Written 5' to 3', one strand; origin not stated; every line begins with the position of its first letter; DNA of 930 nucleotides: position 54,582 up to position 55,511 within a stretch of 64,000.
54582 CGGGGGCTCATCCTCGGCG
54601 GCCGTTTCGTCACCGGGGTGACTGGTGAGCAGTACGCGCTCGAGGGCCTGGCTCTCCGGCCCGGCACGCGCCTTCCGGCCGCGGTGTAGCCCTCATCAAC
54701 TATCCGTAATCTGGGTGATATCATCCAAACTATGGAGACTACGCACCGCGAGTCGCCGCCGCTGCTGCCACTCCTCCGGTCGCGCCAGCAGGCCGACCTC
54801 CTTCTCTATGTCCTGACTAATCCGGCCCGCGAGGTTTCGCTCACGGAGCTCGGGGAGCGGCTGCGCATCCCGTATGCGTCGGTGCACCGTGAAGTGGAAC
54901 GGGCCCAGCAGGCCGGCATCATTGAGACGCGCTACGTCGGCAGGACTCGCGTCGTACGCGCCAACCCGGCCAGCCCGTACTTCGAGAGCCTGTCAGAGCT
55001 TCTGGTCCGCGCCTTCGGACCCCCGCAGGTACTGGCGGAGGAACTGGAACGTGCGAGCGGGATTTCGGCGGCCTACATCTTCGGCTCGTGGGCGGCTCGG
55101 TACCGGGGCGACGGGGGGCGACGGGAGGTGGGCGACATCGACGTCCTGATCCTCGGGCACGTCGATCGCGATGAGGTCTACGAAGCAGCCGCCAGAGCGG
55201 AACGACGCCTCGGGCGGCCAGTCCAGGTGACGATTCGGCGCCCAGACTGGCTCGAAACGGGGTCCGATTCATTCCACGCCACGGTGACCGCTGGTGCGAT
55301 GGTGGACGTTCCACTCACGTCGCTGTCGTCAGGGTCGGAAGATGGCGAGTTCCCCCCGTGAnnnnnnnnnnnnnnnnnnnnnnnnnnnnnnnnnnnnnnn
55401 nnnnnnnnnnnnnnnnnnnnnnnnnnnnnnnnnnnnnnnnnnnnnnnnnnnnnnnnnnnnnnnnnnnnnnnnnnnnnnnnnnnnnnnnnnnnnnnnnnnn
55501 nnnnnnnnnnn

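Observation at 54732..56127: Unusual MNT / HEPN arrangement: convergent overlapping genes, with HEPN co-operonic with a heptad-repeat membrane protein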

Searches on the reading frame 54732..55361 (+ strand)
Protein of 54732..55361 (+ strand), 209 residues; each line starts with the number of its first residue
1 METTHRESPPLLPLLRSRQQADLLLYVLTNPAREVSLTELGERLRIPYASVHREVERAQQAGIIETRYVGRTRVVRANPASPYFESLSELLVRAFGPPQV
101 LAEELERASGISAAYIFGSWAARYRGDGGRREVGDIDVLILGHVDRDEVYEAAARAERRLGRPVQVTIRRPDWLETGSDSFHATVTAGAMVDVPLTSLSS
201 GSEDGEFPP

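Call 3: search_protein_families(library=pfam, proteins=[window:54732-55361:+], max_evalue=1)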
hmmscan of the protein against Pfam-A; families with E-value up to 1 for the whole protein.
window:54732-55361:+ (209 aa): 8 families
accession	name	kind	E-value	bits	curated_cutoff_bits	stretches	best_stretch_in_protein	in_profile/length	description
PF12802.13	MarR_2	-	2.3e-09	37.7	27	1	17-66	4-52/61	MarR family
PF18765.7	Polbeta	-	0.00025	21.6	26.9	1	101-167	3-67/93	Polymerase beta, Nucleotidyltransferase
PF25212.1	HVO_A0114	-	0.021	15.1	27.6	1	26-74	29-76/84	HVO_A0114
PF09339.16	HTH_IclR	-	0.095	12.9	22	1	27-54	11-38/52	IclR helix-turn-helix domain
PF01909.29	NTP_transf_2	-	0.15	12.9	21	1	101-158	4-59/93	Nucleotidyltransferase domain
PF13545.12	HTH_Crp_2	-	0.15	12.5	27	1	35-71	23-57/70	Crp-like helix-turn-helix domain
PF13412.12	HTH_24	-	0.22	11.5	21.9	1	35-65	18-48/48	Winged helix-turn-helix DNA-binding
PF01978.25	TrmB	-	0.35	11.2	25.6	1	34-78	22-65/68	Sugar-specific transcriptional regulator TrmB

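Call 4: search_protein_families(library=ncbifam, proteins=[window:54732-55361:+], max_evalue=1)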
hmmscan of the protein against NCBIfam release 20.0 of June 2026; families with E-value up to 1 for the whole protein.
window:54732-55361:+ (209 aa): 7 families
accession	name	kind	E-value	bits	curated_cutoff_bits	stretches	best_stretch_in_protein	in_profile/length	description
NF010028.0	PRK13503.1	equivalog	0.022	14.1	288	1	20-78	173-229/278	HTH-type transcriptional activator RhaS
NF008384.0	PRK11179.1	equivalog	0.026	14.4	227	1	24-67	14-56/153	transcriptional regulator AsnC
NF033788.1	HTH_metalloreg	subfamily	0.029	14.2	55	1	25-80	17-71/77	metalloregulator ArsR/SmtB family transcription factor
NF047752.1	MntA_antitoxin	equivalog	0.029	14.2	60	1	106-166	2-59/106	type VII toxin-antitoxin system MntA family adenylyltransferase antitoxin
NF053730.1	TransRegRv1152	equivalog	0.084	12.8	170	1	10-81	16-87/120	Rv1152 family transcriptional regulator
NF040642.1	sulf_sens_BigR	equivalog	0.13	12.4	155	1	22-70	21-69/95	sulfite-sensing transcriptional repressor BigR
NF045758.2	YlxM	equivalog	0.16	12.1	80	1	14-60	16-58/72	YlxM family DNA-binding protein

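Call 29: find_homologous_proteins(query=window:54732-55361:+)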
Query window:54732-55361:+ (209 aa): 868 proteins with E <= 0.001 among 4266 candidates; the best 120 are listed.
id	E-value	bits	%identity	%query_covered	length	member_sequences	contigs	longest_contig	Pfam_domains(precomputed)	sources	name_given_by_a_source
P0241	1.8e-130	451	100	100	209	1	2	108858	PF12802.14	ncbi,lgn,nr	ncbi:MAG: MarR family transcriptional regulator [Actinobacteria bacterium]|nr:MarR family transcript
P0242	6.8e-69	250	61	93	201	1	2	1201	PF12802.14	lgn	-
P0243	1.6e-68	249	59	94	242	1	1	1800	PF12802.14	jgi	jgi:predicted nucleotidyltransferase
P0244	2.3e-68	248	62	94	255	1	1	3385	PF12802.14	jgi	jgi:DNA-binding transcriptional ArsR family regulator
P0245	3.9e-68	247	59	95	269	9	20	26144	PF12802.14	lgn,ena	-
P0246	5.0e-68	247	59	90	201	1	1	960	PF12802.14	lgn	-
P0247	6.0e-68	247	62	91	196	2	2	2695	-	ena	-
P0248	6.3e-68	247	60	94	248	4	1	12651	-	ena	-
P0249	6.9e-68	246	61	94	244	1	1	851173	PF12802.14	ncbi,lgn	-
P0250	8.3e-68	246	60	94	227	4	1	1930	PF12802.14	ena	-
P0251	1.1e-67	246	58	98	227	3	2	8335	PF12802.14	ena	-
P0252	1.3e-67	246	60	92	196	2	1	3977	PF12802.14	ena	-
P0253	1.6e-67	245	59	93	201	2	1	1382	-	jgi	-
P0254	1.6e-67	245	61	91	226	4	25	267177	PF12802.14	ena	-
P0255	3.3e-67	244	59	94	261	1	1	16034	PF12802.14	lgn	-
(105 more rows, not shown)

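Call 34: search_protein_families(library=padloc, proteins=[window:54732-55361:+], max_evalue=0.1)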
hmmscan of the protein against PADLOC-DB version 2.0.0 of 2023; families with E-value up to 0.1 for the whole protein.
window:54732-55361:+ (209 aa): 12 families
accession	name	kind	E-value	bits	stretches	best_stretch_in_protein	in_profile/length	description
PDLC04370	PDC-M05A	-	1.9e-49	166.2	1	7-193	4-187/194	-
PDLC04368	PDC-M05A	-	2.7e-28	97.2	1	13-173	8-166/201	-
PDLC04372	PDC-M05A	-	2.8e-16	58.2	1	38-170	2-131/167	-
PDLC04369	PDC-M05A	-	1.3e-07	29.5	1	21-170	16-158/201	-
PDLC01860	CARF3--CARF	-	1.5e-05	23.2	1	20-80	144-203/210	-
PDLC01852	CARF3--CARF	-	4.3e-05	21.5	1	21-77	145-200/208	-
PDLC01438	Csa3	-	0.00018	19.7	1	17-90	147-212/305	"CAS-I,CAS-II,CAS-III,CAS-IV,CAS-V,CAS-VI; associated_signaling"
PDLC04371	PDC-M05A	-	0.00026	18.7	1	17-167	30-178/211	-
PDLC01866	CARF3--CARF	-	0.00035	18.6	1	18-76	139-195/207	-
PDLC01875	CARF3--CARF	-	0.0047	14.7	1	32-79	158-205/219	-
PDLC04902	PDC-S09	-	0.0058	14.9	1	104-167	14-75/97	-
PDLC01853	CARF3--CARF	-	0.038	11.7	1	17-80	137-203/209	-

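Call 42: search_dna_similar(query=window:54732-55361:+, collection=plasmids, mode=protein, max_evalue=0.001, max_rows=30, rows=spread)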
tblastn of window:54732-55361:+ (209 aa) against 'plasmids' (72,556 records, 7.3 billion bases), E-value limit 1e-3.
Records with a match: 33; places in all: 34; records where one place covers at least 80% of the query: 5.
Best place of each record, by identity: <60% 33.
By first word of the organism name: Legionella 17; Mycobacterium 8; Curtobacterium 2; Rhodococcus 2; Tsukamurella 2; Bradyrhizobium 1; Rhizobium 1.
By predicted mobility (MOB-suite, as given by PLSDB): conjugative 17; non-mobilizable 11; mobilizable 5.
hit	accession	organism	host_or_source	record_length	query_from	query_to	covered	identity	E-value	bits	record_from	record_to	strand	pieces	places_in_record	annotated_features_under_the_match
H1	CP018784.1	Curtobacterium pusillum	Zea mays,cell culture,root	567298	16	195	86%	43.6%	4e-30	123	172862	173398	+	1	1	record has no annotation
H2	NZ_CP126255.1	Curtobacterium sp. MCSS17_016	-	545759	16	185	81%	46.2%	7e-30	122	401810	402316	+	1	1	ArsR family transcriptional regulator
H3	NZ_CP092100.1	Rhodococcus qingshengii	soil,petroleum-contaminated soil, ...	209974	16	193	85%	43.0%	3e-28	118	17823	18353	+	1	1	winged helix-turn-helix domain-containing protein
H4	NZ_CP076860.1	Mycobacterium avium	Homo sapiens,sputum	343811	16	179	78%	43.1%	8e-28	117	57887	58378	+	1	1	helix-turn-helix domain-containing protein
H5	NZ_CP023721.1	Rhodococcus sp. H-CA8f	Sediment,marine sediment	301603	16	185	81%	41.2%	1e-26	113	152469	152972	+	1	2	ArsR family transcriptional regulator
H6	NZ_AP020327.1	Mycobacterium avium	-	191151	16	167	73%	39.5%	8e-20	94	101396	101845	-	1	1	ArsR family transcriptional regulator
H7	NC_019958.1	Mycobacterium sp. JS623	-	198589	16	168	73%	39.1%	2e-12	72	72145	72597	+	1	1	winged helix-turn-helix domain-containing protein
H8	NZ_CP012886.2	Mycobacterium intracellulare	sputum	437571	16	142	61%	46.5%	6e-23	102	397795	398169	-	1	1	ArsR family transcriptional regulator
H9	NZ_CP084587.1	Mycobacterium intracellulare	water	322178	16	146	63%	44.9%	1e-23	105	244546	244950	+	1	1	nucleotidyltransferase domain-containing protein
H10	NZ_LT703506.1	Mycobacterium intracellulare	natural / free-living,environmental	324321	16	146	63%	44.9%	1e-23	105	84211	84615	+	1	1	nucleotidyltransferase domain-containing protein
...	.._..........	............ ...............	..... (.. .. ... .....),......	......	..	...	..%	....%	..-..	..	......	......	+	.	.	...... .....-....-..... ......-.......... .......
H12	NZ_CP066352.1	Bradyrhizobium japonicum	Glycine max,DNA isolated from pure ...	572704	17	181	79%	32.9%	2e-12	72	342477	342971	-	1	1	nucleotidyltransferase domain-containing protein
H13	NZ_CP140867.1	Rhizobium leguminosarum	Trifolium pratense,whole organism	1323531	19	185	80%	24.9%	3e-5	51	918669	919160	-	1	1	record has no annotation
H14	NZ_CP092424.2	Mycobacterium lentiflavum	-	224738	94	180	42%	47.1%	8e-8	59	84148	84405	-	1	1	nucleotidyltransferase domain-containing protein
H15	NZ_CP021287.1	Legionella pneumophila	Homo sapiens,human lung tissue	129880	50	173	59%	32.3%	2e-4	49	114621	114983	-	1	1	nucleotidyltransferase domain-containing protein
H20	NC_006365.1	Legionella pneumophila str. Paris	-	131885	50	173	59%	32.3%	2e-4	49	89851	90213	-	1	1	nucleotidyltransferase domain-containing protein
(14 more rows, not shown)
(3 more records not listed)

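Call 43: get_annotated_region(hit=H3, flank=2000)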
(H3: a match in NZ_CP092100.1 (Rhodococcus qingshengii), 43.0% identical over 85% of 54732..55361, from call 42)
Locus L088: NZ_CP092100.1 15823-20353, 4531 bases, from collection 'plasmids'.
description: Rhodococcus qingshengii strain F2-2 plasmid pCP209, complete sequence
organism: Rhodococcus qingshengii (NCBI taxid 334542)
taxonomy: Bacteria; Actinomycetota; Actinomycetes; Mycobacteriales; Nocardiaceae; Rhodococcus; Rhodococcus qingshengii
host: -; source: soil,petroleum-contaminated soil, Western Siberia; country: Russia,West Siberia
typing (MOB-suite, as given by PLSDB): non-mobilizable
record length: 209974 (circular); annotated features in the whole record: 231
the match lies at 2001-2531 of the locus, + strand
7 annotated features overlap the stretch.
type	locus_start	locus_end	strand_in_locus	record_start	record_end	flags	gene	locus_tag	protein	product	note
CDS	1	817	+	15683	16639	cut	-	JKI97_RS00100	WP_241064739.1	procyclic acidic repetitive family protein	-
CDS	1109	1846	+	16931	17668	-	-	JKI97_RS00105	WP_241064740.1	S1 family peptidase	-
CDS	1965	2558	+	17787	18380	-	-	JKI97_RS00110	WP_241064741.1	winged helix-turn-helix domain-containing protein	-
CDS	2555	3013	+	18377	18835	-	-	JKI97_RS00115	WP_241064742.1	HEPN domain-containing protein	-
CDS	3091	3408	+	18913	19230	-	-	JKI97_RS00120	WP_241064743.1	hypothetical protein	-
CDS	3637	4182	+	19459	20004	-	-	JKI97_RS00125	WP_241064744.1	MmpS family transport accessory protein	-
CDS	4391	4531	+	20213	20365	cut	-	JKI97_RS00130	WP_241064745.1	hypothetical protein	-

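Call 44: get_annotated_region(hit=H4, flank=2000)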
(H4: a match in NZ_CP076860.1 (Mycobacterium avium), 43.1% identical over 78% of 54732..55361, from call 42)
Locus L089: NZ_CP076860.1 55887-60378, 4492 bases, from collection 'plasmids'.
description: Mycobacterium avium subsp. hominissuis strain OCU901s_S2_2s plasmid pS2b, complete sequence
organism: Mycobacterium avium (NCBI taxid 439334)
taxonomy: Bacteria; Actinomycetota; Actinomycetes; Mycobacteriales; Mycobacteriaceae; Mycobacterium; Mycobacterium avium
host: -; source: Homo sapiens,sputum; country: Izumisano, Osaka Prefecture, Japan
typing (MOB-suite, as given by PLSDB): mobilizable; relaxase MOBP
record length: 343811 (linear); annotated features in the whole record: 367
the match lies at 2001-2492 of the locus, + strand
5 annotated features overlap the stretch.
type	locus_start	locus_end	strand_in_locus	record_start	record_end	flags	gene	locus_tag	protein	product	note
CDS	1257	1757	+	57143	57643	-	-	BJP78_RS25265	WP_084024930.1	hypothetical protein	-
CDS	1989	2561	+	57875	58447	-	-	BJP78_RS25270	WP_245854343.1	helix-turn-helix domain-containing protein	-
CDS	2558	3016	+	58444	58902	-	-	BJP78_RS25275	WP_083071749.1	hypothetical protein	-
CDS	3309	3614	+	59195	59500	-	-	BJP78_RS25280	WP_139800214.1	hypothetical protein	-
CDS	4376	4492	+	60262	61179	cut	-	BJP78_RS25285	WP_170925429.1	DUF4878 domain-containing protein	-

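Call 45: get_annotated_region(hit=H12, flank=2000)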
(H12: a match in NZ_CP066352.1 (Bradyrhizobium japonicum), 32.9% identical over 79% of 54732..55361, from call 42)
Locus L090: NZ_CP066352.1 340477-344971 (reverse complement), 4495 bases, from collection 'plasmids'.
description: Bradyrhizobium japonicum strain S06B-BJ plasmid p1S06B, complete sequence
organism: Bradyrhizobium japonicum (NCBI taxid 375)
taxonomy: Bacteria; Pseudomonadota; Alphaproteobacteria; Hyphomicrobiales; Nitrobacteraceae; Bradyrhizobium; Bradyrhizobium japonicum
host: -; source: Glycine max,DNA isolated from pure culture,root nodules; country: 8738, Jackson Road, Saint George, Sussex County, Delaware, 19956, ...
typing (MOB-suite, as given by PLSDB): conjugative; replicon rep_cluster_506; relaxase MOBP; mating-pair formation MPF_T
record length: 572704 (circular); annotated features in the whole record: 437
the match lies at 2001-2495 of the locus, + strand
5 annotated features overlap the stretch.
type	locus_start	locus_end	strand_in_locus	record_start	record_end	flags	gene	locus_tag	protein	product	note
CDS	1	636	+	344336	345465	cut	-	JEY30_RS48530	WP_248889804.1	IS3-like element ISRj2 family transposase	GO:0006313 - DNA transposition [Evidence IEA]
CDS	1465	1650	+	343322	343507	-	-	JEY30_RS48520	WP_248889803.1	hypothetical protein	-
CDS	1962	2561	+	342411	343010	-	-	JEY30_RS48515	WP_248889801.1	nucleotidyltransferase domain-containing protein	-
CDS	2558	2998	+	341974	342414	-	-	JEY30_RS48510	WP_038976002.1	hypothetical protein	-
CDS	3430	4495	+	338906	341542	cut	-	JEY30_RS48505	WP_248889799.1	PD-(D/E)XK nuclease family protein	-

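Call 46: get_annotated_region(hit=H20, flank=2000)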
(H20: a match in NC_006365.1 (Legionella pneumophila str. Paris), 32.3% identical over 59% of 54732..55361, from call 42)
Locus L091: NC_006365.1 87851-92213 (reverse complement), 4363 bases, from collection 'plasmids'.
description: Legionella pneumophila str. Paris plasmid pLPP, complete sequence
organism: Legionella pneumophila str. Paris (NCBI taxid 297246)
taxonomy: Bacteria; Pseudomonadota; Gammaproteobacteria; Legionellales; Legionellaceae; Legionella; Legionella pneumophila; Legionella pneumophila str. Paris
host: -; source: -; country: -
typing (MOB-suite, as given by PLSDB): conjugative; replicon rep_cluster_522; relaxase MOBF; mating-pair formation MPF_F
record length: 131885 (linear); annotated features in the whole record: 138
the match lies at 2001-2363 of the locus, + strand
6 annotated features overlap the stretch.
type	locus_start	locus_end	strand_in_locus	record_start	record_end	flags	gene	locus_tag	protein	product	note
CDS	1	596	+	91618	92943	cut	-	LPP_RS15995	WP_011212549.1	hypothetical protein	-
CDS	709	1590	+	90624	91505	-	-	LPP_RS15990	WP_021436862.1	hypothetical protein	-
CDS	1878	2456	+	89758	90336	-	-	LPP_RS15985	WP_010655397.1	nucleotidyltransferase domain-containing protein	-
CDS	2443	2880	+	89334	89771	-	-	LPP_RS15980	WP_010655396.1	DNA-binding protein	-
CDS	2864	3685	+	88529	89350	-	-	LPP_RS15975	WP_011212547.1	aminoglycoside adenylyltransferase family protein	-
CDS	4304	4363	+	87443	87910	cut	-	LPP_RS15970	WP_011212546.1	hypothetical protein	-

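Call 47: get_annotated_region(hit=H2, flank=1500)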
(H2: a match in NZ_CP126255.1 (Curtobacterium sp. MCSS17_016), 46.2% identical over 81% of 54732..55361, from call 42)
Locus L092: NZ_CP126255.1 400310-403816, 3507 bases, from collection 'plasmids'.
description: Curtobacterium sp. MCSS17_016 plasmid pS16, complete sequence
organism: Curtobacterium sp. MCSS17_016 (NCBI taxid 2175644)
taxonomy: Bacteria; Actinomycetota; Actinomycetes; Micrococcales; Microbacteriaceae; Curtobacterium; Curtobacterium sp. MCSS17 016
host: -; source: -; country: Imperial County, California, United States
typing (MOB-suite, as given by PLSDB): non-mobilizable
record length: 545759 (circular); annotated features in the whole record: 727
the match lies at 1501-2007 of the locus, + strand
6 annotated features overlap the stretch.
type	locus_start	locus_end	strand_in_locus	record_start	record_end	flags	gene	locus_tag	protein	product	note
CDS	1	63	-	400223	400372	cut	-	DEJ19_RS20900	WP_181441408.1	hypothetical protein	-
CDS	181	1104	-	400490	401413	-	-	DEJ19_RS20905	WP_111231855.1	hypothetical protein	-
CDS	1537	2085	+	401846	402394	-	-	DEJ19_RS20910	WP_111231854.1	ArsR family transcriptional regulator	-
CDS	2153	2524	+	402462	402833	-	-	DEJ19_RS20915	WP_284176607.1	HEPN domain-containing protein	-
CDS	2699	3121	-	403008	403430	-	-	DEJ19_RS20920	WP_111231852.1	hypothetical protein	-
CDS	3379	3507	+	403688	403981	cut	-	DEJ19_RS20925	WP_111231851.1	hypothetical protein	-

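Call 48: get_annotated_region(hit=H6, flank=1500)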
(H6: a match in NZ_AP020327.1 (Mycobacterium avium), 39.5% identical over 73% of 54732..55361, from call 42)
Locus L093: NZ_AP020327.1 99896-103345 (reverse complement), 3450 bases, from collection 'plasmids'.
description: Mycobacterium avium subsp. hominissuis strain JP-H-1 plasmid p1-JPH1
organism: Mycobacterium avium (NCBI taxid 439334)
taxonomy: Bacteria; Actinomycetota; Actinomycetes; Mycobacteriales; Mycobacteriaceae; Mycobacterium; Mycobacterium avium
host: -; source: -; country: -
typing (MOB-suite, as given by PLSDB): non-mobilizable
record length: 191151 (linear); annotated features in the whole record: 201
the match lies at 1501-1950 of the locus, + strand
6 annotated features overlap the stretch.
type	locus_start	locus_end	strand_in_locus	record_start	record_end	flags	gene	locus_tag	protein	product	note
CDS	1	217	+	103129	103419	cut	-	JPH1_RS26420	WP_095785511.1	hypothetical protein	-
CDS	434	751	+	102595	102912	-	-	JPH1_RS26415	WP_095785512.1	hypothetical protein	-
CDS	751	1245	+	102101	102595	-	-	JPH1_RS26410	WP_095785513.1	hypothetical protein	-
CDS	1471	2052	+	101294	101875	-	-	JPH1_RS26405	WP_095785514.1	ArsR family transcriptional regulator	-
CDS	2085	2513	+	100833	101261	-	-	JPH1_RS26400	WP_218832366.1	hypothetical protein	-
CDS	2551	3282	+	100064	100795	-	-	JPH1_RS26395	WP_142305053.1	hypothetical protein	-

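Call 49: get_annotated_region(hit=H7, flank=1500)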
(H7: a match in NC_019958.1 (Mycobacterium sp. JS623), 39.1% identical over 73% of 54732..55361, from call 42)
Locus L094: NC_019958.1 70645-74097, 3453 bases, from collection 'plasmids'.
description: Mycobacterium sp. JS623 plasmid pMYCSM02, complete sequence
organism: Mycobacterium sp. JS623 (NCBI taxid 212767)
taxonomy: Bacteria; Actinomycetota; Actinomycetes; Mycobacteriales; Mycobacteriaceae; Mycobacterium; Mycobacterium sp. JS623
host: -; source: -; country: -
typing (MOB-suite, as given by PLSDB): non-mobilizable; replicon rep_cluster_248
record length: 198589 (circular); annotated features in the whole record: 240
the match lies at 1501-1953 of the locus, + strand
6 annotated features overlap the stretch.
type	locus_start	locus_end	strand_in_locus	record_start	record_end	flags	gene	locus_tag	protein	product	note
CDS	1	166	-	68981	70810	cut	-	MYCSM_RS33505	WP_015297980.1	TNT domain-containing protein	-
CDS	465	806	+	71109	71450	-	-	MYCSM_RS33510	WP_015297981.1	hypothetical protein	-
CDS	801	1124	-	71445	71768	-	-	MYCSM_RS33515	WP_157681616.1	hypothetical protein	-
CDS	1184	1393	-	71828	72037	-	-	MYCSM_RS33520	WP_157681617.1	hypothetical protein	-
CDS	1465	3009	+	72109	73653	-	-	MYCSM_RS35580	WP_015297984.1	winged helix-turn-helix domain-containing protein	-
CDS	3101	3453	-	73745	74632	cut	-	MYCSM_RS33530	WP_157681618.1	FtsK/SpoIIIE domain-containing protein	-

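Call 50: get_annotated_region(hit=H9, flank=1500)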
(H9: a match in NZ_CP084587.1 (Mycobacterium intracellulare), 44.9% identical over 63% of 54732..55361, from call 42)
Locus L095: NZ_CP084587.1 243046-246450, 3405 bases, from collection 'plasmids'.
description: Mycobacterium intracellulare subsp. chimaera strain 852 plasmid unnamed1, complete sequence
organism: Mycobacterium intracellulare (NCBI taxid 222805)
taxonomy: Bacteria; Actinomycetota; Actinomycetes; Mycobacteriales; Mycobacteriaceae; Mycobacterium; Mycobacterium intracellulare
host: -; source: water; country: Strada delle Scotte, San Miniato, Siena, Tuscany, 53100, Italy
typing (MOB-suite, as given by PLSDB): mobilizable; relaxase MOBP
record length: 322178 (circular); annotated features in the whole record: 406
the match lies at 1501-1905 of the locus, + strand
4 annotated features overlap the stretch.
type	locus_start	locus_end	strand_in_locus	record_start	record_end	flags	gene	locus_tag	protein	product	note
CDS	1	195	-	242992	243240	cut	-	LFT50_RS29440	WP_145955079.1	hypothetical protein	-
CDS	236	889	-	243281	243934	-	-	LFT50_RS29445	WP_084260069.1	hypothetical protein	-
CDS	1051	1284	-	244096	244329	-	-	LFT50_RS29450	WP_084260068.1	hypothetical protein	-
CDS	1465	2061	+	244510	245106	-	-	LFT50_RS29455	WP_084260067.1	nucleotidyltransferase domain-containing protein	-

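Call 51: get_annotated_region(hit=H11, flank=1500)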
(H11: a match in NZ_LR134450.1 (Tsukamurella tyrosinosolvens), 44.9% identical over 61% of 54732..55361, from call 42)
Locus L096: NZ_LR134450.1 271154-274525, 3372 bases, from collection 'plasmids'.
description: Tsukamurella tyrosinosolvens strain NCTC13231 plasmid 8, complete sequence
organism: Tsukamurella tyrosinosolvens (NCBI taxid 57704)
taxonomy: Bacteria; Actinomycetota; Actinomycetes; Mycobacteriales; Tsukamurellaceae; Tsukamurella; Tsukamurella tyrosinosolvens
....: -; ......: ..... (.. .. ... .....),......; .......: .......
typing (MOB-suite, as given by PLSDB): non-mobilizable
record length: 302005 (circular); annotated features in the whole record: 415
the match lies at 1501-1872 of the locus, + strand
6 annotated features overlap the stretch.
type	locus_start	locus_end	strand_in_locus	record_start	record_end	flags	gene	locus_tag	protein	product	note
CDS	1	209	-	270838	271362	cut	-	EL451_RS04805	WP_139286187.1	transglycosylase SLT domain-containing protein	-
CDS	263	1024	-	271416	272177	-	-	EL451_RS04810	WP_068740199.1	metallophosphoesterase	-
CDS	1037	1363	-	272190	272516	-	-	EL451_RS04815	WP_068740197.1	hypothetical protein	-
CDS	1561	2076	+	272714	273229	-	-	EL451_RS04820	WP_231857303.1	winged helix-turn-helix domain-containing protein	-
CDS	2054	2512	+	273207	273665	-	-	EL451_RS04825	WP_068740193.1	hypothetical protein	-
CDS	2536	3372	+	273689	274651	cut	-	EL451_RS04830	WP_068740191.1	ADP-ribosylglycohydrolase family protein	-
